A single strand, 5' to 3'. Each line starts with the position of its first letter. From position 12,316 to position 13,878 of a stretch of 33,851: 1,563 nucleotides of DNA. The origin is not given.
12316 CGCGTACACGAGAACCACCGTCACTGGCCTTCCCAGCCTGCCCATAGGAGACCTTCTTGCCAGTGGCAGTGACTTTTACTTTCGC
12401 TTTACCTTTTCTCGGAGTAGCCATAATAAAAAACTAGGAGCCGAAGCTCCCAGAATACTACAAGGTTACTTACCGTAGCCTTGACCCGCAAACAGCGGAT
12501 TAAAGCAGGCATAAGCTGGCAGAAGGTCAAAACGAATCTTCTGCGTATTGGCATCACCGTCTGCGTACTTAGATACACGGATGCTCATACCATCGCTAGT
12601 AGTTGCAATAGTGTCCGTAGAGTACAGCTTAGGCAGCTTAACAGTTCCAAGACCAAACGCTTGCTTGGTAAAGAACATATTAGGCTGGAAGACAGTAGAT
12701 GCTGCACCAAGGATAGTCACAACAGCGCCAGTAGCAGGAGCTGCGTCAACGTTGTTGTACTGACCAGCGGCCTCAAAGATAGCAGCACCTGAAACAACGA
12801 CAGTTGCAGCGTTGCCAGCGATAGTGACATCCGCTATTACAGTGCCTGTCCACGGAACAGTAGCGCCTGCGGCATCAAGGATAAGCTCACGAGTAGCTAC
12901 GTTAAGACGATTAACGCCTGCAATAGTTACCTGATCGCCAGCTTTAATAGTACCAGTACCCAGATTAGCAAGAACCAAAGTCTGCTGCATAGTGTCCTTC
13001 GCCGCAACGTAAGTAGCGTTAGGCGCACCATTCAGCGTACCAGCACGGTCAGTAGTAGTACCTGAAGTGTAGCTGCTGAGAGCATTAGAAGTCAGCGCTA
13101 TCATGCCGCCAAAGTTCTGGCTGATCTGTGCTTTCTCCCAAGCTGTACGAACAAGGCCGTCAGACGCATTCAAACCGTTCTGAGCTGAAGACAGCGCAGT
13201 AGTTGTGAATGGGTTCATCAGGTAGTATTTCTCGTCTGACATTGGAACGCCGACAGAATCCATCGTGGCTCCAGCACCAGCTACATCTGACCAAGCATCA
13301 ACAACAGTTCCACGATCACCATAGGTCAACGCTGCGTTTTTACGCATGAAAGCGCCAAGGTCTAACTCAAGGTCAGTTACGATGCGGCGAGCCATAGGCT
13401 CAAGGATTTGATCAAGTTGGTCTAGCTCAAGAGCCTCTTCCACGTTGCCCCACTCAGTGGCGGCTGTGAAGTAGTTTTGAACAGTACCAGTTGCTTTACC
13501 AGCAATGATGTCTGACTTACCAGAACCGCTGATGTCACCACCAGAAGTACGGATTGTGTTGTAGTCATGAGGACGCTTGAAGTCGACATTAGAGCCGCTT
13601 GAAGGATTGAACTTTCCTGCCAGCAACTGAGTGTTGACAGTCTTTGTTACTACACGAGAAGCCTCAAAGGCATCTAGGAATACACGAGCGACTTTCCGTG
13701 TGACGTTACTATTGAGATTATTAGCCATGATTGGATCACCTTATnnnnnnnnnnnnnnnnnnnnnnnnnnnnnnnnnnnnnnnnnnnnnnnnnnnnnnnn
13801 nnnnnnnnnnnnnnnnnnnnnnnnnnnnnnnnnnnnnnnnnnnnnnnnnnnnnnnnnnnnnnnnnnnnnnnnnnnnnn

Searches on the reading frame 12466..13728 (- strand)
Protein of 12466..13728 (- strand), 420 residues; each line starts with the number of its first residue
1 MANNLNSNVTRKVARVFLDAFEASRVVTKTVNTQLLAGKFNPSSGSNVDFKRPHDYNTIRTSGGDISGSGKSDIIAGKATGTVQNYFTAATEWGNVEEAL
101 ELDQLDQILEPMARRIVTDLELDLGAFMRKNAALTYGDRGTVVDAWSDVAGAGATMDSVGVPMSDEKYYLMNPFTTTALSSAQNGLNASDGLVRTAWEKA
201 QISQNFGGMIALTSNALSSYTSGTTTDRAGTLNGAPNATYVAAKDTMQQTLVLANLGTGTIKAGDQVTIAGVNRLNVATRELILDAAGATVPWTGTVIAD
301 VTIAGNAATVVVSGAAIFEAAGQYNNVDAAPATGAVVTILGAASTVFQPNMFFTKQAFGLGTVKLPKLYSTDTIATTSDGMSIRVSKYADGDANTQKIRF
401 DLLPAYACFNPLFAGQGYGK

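Call 3: search_protein_families(library=pfam, proteins=[window:12466-13728:-], max_evalue=1)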
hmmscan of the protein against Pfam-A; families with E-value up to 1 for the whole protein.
window:12466-13728:- (420 aa): 3 families
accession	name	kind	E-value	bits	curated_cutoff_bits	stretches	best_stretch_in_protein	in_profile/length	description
PF11651.14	P22_CoatProtein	-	2.1e-72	244.7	24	1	1-415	1-418/423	P22 coat protein - gene protein 5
PF03862.18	SpoVAC_SpoVAEB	-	0.19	12.5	25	1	303-363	33-93/117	SpoVAC/SpoVAEB sporulation membrane protein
PF06228.19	ChuX_HutX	-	0.21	11.9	25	1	274-330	3-62/134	Haem utilisation ChuX/HutX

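Call 4: search_protein_families(library=phrogs, proteins=[window:12466-13728:-], max_evalue=0.1)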
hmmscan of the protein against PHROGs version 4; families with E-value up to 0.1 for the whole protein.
window:12466-13728:- (420 aa): 1 family
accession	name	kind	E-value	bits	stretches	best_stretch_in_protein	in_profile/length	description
phrog_283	-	head and packaging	1.2e-78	266.2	1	1-419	1-383/385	major head protein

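Call 13: find_related_loci(query=window:12466-13728:-, collection=viral_contigs, flank=4000)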
Query window:12466-13728:- (420 aa) in viral_contigs; peptide patterns used: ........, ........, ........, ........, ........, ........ (x = any residue, [..] = any of these).
436 stretches matched a pattern; 428 encode a relative of the query (tblastn E <= 1e-3); the best 80 are kept; 80 distinct loci.
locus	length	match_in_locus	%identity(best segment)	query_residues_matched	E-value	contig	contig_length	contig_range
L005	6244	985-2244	96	1-420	0e+0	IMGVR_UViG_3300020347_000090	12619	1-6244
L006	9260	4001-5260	96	1-420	0e+0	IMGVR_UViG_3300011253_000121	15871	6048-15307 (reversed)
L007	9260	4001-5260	96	1-420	0e+0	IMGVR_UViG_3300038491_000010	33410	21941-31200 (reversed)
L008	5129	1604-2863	95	1-420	0e+0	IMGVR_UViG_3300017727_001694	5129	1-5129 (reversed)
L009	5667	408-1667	95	1-420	0e+0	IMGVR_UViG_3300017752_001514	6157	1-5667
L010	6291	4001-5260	95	1-420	0e+0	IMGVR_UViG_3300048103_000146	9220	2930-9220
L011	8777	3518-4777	95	1-420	0e+0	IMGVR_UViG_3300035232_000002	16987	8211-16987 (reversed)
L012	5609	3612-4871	95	1-420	0e+0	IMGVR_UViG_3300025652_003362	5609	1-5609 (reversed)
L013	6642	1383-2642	95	1-420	0e+0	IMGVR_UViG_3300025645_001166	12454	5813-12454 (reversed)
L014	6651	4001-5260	95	1-420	0e+0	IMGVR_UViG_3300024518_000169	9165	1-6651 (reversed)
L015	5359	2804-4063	94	1-420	0e+0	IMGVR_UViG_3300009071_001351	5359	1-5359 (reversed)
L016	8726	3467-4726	94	1-420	0e+0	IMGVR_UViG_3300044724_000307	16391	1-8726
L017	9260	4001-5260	94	1-420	0e+0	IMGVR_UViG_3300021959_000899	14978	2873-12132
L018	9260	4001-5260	94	1-420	0e+0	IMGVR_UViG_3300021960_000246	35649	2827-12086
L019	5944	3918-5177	94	1-420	0e+0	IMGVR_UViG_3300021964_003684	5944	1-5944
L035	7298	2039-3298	93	1-420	0e+0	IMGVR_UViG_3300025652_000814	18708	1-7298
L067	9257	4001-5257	86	1-419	0e+0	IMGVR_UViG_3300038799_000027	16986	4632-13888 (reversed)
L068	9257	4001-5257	86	1-419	0e+0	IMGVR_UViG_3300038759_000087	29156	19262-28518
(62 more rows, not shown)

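Call 54: search_dna_similar(query=window:12466-13728:-, collection=phages, mode=protein, max_evalue=1e-10, max_rows=60, rows=spread)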
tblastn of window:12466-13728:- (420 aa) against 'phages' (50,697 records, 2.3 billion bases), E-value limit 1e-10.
Records with a match: 41; places in all: 42; records where one place covers at least 80% of the query: 34.
Best place of each record, by identity: <60% 41.
By first word of the organism name: Bacteriophage 14; Escherichia 6; Vibrio 4; Hamiltonella 3; Sodalis 3; Salmonella 2; Shigella 2; Enterobacteria 2; Pseudoalteromonas 1; Shewanella 1; and 3 more.
By host as written in the record: - 13; Candidatus Hamiltonella defensa 5; Escherichia coli 4; Salmonella sp. 2; Shigella flexneri 2; Sodalis glossinidius str. 'morsitans' 2; Vibrio crassostreae 2; Pseudoalteromonas sp. H6 1; and 10 more.
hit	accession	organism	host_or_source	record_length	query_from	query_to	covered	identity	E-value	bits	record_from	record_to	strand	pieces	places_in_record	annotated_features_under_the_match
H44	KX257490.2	Pseudoalteromonas virus vB_PspP-H6/1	Pseudoalteromonas sp. H6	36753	1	420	100%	53.8%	1e-133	429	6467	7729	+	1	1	putative coat protein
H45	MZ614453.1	Salmonella phage MS2 LVA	Salmonella sp.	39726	1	419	100%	47.9%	6e-107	352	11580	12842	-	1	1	record has no annotation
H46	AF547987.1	Shigella phage Sf6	Shigella flexneri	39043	1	419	100%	47.2%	2e-102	339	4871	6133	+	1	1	5: gene 5 protein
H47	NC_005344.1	Shigella phage Sf6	Shigella flexneri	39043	1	419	100%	47.2%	2e-102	339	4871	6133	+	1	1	major head protein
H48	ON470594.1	Escherichia phage vB_EcoP-683R2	Escherichia coli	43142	1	419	100%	47.2%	2e-102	338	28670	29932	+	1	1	major capsid protein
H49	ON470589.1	Escherichia phage vB_EcoP-611R6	Escherichia coli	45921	1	419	100%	47.2%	2e-102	338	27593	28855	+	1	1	major capsid protein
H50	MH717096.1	Escherichia phage N7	Escherichia coli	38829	1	419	100%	47.2%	3e-102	338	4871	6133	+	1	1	head protein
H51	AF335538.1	Enterobacteria phage HK620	Escherichia coli H, strain 2158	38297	1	419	100%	47.2%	4e-102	338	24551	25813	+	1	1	5: capsid protein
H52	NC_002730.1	Enterobacteria phage HK620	Escherichia coli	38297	1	419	100%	47.2%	4e-102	338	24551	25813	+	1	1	5: major head protein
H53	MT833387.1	Escherichia phage HF4s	Escherichia coli 4s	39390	1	419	100%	46.9%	6e-102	337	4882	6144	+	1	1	main capsid protein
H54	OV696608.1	Escherichia phage Gally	-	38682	1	419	100%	46.9%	3e-101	335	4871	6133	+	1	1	major capsid protein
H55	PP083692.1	Salmonella phage NM-3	Salmonella sp.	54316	3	419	99%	46.7%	3e-100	333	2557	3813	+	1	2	major capsid protein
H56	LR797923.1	Bacteriophage APSE-7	aphid host's whole body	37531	1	419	100%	46.2%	1e-106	351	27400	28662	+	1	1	Coat protein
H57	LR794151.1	Bacteriophage APSE-7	aphid host's whole body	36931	1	419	100%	46.2%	4e-105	347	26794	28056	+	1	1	Coat protein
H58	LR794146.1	Bacteriophage APSE-7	aphid host's whole body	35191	1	419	100%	46.0%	3e-105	347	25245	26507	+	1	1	Coat protein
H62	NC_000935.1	Hamiltonella phage APSE-1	Endosymbiont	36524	1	419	100%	46.0%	1e-105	348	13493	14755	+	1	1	major head protein | hypothetical protein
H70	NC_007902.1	Sodalis phage phiSG1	Sodalis glossinidius str. 'morsitans'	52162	1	419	100%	45.5%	1e-101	337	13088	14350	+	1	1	major head protein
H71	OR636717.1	Shewanella phage ZP9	Shewanella xiamenensis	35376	1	419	100%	45.2%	3e-101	336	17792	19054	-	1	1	major capsid protein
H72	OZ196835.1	Vibrio phage 234P9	Seawater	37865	1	420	100%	38.8%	4e-77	266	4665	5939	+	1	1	major head protein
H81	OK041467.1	Pseudomonas phage PAE2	Pseudomonas aeruginosa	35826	1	411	98%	24.8%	9e-13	76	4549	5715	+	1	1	putative coat protein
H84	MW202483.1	Caudoviricetes sp.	Manatee Spring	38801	250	419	40%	34.5%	5e-13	77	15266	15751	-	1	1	P22 coat protein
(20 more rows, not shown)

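Call 55: get_annotated_region(hit=H47, flank=1600)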
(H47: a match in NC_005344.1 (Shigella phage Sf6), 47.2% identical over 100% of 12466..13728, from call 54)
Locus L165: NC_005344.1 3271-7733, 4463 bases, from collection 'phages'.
description: Enterobacteria phage Sf6, complete genome.
organism: Shigella phage Sf6 (NCBI taxid 2905959)
taxonomy: Viruses; Duplodnaviria; Heunggongvirae; Uroviricota; Caudoviricetes; Lederbergvirus; Lederbergvirus Sf6
host: Shigella flexneri; source: -; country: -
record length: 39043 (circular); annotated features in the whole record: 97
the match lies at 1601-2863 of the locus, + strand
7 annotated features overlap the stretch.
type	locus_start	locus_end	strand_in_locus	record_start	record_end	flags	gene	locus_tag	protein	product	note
CDS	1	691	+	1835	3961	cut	-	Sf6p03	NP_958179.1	portal protein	putative portal protein; similar to phage P22 gene 1 protein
CDS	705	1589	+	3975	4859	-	-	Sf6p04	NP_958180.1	head scaffolding protein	putative scaffolding protein; similar to phage P22 gene 8 protein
CDS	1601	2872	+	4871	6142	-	-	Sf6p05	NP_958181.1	major head protein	putative coat protein; similar to APSE-1 putative coat (gene 24) protein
regulatory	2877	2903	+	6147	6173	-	-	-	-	terminator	stem-loop that is likely to be a transcription terminator; t coat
CDS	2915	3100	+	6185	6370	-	-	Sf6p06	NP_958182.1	gene 6 protein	similar to phage HK620 gene HKbT protein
CDS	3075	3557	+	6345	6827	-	-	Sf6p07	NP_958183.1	head-tail adaptor Ad3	putative head completion protein; similar to phage P22 gene 4 protein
CDS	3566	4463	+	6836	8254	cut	-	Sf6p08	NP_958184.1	head closure Hc3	putative head completion protein; similar to phage P22 gene 10 protein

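Call 56: get_annotated_region(hit=H62, flank=1600)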
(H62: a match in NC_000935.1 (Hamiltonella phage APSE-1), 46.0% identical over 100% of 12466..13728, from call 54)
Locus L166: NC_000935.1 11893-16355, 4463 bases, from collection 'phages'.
description: Acyrthosiphon pisum bacteriophage APSE-1, complete genome.
organism: Hamiltonella phage APSE-1 (NCBI taxid 2682836)
taxonomy: Viruses; Duplodnaviria; Heunggongvirae; Uroviricota; Caudoviricetes; Sendosyvirus; Sendosyvirus APSE1
host: Endosymbiont; source: -; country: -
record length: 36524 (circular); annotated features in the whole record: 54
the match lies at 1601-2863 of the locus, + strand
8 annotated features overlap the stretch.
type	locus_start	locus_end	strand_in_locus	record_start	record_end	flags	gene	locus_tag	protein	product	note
CDS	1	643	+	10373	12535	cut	-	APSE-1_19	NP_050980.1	P19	putative portal protein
CDS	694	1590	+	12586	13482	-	-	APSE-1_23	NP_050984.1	head scaffolding protein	putative scaffolding protein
CDS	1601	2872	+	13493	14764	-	-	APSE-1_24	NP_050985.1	major head protein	-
CDS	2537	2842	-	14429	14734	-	-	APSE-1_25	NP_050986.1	hypothetical protein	P25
CDS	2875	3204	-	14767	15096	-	-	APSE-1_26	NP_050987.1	hypothetical protein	P26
CDS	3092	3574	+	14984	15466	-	-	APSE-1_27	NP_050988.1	head-tail adaptor Ad3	-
CDS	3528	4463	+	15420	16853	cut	-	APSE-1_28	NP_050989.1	head closure Hc3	-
CDS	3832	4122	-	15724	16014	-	-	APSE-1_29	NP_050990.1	hypothetical protein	P29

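Call 57: get_annotated_region(hit=H70, flank=1600)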
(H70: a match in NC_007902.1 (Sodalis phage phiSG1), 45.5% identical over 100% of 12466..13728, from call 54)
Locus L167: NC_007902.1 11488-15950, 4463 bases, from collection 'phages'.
description: Sodalis phage phiSG1, complete genome.
organism: Sodalis phage phiSG1 (NCBI taxid 373126)
taxonomy: Viruses; Duplodnaviria; Heunggongvirae; Uroviricota; Caudoviricetes
host: Sodalis glossinidius str. 'morsitans'; source: -; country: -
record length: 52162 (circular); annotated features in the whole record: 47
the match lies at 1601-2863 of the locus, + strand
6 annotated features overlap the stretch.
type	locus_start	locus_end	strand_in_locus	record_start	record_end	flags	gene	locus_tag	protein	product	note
CDS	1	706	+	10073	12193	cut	-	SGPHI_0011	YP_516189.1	portal protein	-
CDS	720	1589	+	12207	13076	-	-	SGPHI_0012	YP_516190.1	head scaffolding protein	-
CDS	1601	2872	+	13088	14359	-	-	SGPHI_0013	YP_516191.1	major head protein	-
CDS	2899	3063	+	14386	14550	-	-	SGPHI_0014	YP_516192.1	hypothetical protein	-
CDS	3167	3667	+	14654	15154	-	-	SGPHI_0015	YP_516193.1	head-tail adaptor Ad3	-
CDS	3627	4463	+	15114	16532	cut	-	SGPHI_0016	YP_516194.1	head closure Hc3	-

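Call 58: get_annotated_region(hit=H71, flank=1600)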
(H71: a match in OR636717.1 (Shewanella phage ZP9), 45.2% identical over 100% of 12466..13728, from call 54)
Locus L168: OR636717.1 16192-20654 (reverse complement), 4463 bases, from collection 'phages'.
description: Shewanella phage ZP9, complete genome.
organism: Shewanella phage ZP9 (NCBI taxid 3092552)
taxonomy: Viruses; Duplodnaviria; Heunggongvirae; Uroviricota; Caudoviricetes
host: Shewanella xiamenensis; source: -; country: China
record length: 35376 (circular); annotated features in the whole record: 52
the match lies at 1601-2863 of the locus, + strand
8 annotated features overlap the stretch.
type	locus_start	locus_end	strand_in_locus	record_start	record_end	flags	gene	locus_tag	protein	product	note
CDS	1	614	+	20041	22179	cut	-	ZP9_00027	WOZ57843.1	portal protein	-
CDS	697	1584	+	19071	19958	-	-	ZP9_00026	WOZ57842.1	hypothetical protein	-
CDS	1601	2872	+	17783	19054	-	-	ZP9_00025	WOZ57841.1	major capsid protein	-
CDS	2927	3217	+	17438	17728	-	-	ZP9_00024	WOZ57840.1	hypothetical protein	-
CDS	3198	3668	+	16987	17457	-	-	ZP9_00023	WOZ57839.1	peptidoglycan hydrolase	peptidoglycan hydrolase gp4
CDS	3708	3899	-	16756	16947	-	-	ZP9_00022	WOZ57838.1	hypothetical protein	-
CDS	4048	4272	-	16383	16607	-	-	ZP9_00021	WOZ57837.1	hypothetical protein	-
CDS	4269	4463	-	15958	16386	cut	-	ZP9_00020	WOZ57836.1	hypothetical protein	-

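Call 59: get_annotated_region(hit=H72, flank=1600)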
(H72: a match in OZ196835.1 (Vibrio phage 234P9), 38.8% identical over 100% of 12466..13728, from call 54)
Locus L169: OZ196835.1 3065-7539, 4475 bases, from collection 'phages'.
description: Vibrio phage 234P9 genome assembly, chromosome: VP234P9_1.
organism: Vibrio phage 234P9 (NCBI taxid 3109650)
taxonomy: Viruses
host: -; source: Seawater; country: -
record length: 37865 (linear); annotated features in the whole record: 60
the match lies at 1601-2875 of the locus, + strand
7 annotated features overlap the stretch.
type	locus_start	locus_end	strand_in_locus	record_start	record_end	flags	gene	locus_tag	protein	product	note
CDS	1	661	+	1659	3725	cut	-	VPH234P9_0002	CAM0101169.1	portal protein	-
CDS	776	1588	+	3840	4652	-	-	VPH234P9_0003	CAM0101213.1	hypothetical protein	-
CDS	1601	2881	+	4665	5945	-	-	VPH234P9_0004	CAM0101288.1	major head protein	-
CDS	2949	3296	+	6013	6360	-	-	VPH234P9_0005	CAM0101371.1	hypothetical protein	-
CDS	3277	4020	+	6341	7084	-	-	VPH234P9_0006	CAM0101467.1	head-tail adaptor Ad3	-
CDS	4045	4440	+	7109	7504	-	-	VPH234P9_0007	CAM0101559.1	hypothetical protein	-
CDS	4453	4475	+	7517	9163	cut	-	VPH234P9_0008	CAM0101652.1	hypothetical protein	-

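Call 60: get_annotated_region(hit=H81, flank=1600)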
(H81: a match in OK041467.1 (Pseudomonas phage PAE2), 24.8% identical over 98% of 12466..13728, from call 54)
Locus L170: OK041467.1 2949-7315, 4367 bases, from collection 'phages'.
description: Pseudomonas phage PAE2, complete genome.
organism: Pseudomonas phage PAE2 (NCBI taxid 2884453)
taxonomy: Viruses; Duplodnaviria; Heunggongvirae; Uroviricota; Caudoviricetes
host: Pseudomonas aeruginosa; source: -; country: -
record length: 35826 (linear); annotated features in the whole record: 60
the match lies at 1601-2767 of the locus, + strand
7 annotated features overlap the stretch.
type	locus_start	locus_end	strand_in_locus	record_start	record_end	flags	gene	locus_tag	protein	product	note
CDS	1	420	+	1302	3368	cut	-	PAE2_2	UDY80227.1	putative portal protein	pfam16510,Phage P22-like portal protein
CDS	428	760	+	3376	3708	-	-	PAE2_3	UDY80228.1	hypothetical protein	-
CDS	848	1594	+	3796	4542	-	-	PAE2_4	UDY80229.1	hypothetical protein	-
CDS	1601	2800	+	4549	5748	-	-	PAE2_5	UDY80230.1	putative coat protein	pfam11651,P22 coat protein - gene protein 5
CDS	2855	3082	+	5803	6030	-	-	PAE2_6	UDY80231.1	hypothetical protein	-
CDS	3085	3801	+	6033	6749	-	-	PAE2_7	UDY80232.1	putative tail accessory factor protein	pfam11650,P22 tail accessory factor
CDS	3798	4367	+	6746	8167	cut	-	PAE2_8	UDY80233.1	hypothetical protein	-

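Call 66: find_related_loci(query=window:12466-13728:-, collection=genome_contigs, flank=6000)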
Query window:12466-13728:- (420 aa) in genome_contigs; peptide patterns used: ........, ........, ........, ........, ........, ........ (x = any residue, [..] = any of these).
37 stretches matched a pattern; 4 encode a relative of the query (tblastn E <= 1e-3); 4 distinct loci.
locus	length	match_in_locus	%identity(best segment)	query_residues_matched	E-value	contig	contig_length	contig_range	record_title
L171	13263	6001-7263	77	1-419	0e+0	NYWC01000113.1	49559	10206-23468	MAG: Gammaproteobacteria bacterium isolate CPC27 29584, whole genome shotgun sequence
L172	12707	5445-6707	73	1-419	0e+0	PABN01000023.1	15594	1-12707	MAG: Dehalococcoidia bacterium isolate NAT119 MHASMcontig_577808, whole genome shotgun sequence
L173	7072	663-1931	48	1-419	4e-132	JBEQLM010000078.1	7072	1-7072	MAG: Gammaproteobacteria bacterium isolate Y22TTR21b6p NODE_78_length_7072_cov_2.540815, whole genome shotgun sequence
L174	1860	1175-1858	84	1-228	2e-137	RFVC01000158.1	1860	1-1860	MAG: Gammaproteobacteria bacterium isolate WB5_5_057 contig_100_157, whole genome shotgun sequence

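Call 76: search_solved_structures(query=L165:705-1589:+, max_evalue=1)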
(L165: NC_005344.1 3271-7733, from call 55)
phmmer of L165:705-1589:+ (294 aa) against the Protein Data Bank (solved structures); distinct sequences matched with E-value up to 1: 3.
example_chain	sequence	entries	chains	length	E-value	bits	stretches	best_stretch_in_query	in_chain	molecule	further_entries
8i1v_H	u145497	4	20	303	2e-09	40.8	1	90-284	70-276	Scaffolding protein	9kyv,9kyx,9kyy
9kyw_A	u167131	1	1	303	2.8e-09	40.3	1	90-284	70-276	Scaffolding protein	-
2ml8_A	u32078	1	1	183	0.62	13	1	25-57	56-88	Fatty acid synthase subunit alpha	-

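Call 77: search_solved_structures(query=window:12466-13728:-, max_evalue=0.001)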
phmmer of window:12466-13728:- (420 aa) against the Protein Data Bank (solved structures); distinct sequences matched with E-value up to 0.001: 4.
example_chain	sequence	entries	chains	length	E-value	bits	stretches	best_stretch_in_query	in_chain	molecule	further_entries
7sp4_M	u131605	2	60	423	2.6e-112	379.2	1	1-419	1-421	Gene 5 protein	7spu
5l35_A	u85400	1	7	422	7.9e-112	377.6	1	3-419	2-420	Gene 5 protein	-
8skg_F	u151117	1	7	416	1e-12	51.4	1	115-406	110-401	Putative coat protein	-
6mpo_A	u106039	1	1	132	1.2e-09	41.3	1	231-343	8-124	Gene 5 protein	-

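Call 83: search_protein_families(library=pfam, proteins=[L035:3760-4077:+], max_evalue=0.01)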
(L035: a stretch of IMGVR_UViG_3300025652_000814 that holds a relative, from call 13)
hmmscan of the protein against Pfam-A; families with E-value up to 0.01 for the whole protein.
L035:3760-4077:+ (105 aa): 6 families
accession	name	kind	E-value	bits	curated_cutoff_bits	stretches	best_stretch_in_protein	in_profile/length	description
PF01381.28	HTH_3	-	5.2e-08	33.2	23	1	20-59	13-53/55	Helix-turn-helix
PF13560.12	HTH_31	-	1.7e-06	28.6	27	1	11-56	9-56/64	Helix-turn-helix domain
PF12844.13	HTH_19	-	6.8e-06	26.3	30.2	1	12-58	8-55/64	Helix-turn-helix domain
PF13443.12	HTH_26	-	9.1e-06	26.3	22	1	23-59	17-55/63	Cro/C1-type HTH DNA-binding domain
PF05225.22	HTH_psq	-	0.0011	19.1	20.4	1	13-41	13-41/45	helix-turn-helix, Psq domain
PF02042.20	RWP-RK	-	0.0074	16.6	29.3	0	15-39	11-35/49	RWP-RK domain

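Call 102: search_protein_families(library=pfam, proteins=[L068:1029-2852:+], max_evalue=0.1)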
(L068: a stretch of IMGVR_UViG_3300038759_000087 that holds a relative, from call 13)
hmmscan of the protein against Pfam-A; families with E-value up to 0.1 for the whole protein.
L068:1029-2852:+ (607 aa): 1 family
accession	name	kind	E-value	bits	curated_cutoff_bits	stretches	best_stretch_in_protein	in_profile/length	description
PF18838.6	LPD23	-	1.5e-15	57.1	27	1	87-143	2-58/58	Large polyvalent protein associated domain 23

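Call 103: search_protein_families(library=phrogs, proteins=[L068:1029-2852:+], max_evalue=0.01)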
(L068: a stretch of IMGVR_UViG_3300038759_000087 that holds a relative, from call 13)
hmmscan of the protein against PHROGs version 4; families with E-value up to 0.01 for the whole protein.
L068:1029-2852:+ (607 aa): 3 families
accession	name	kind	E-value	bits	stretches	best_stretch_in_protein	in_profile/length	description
phrog_13543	-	unknown function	5.1e-09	35.1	1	77-247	1168-1311/1879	-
phrog_21376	-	unknown function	1.5e-06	26.8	1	88-255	41-207/1664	-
phrog_14770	-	unknown function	0.0013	16.5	1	88-144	1529-1585/3427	-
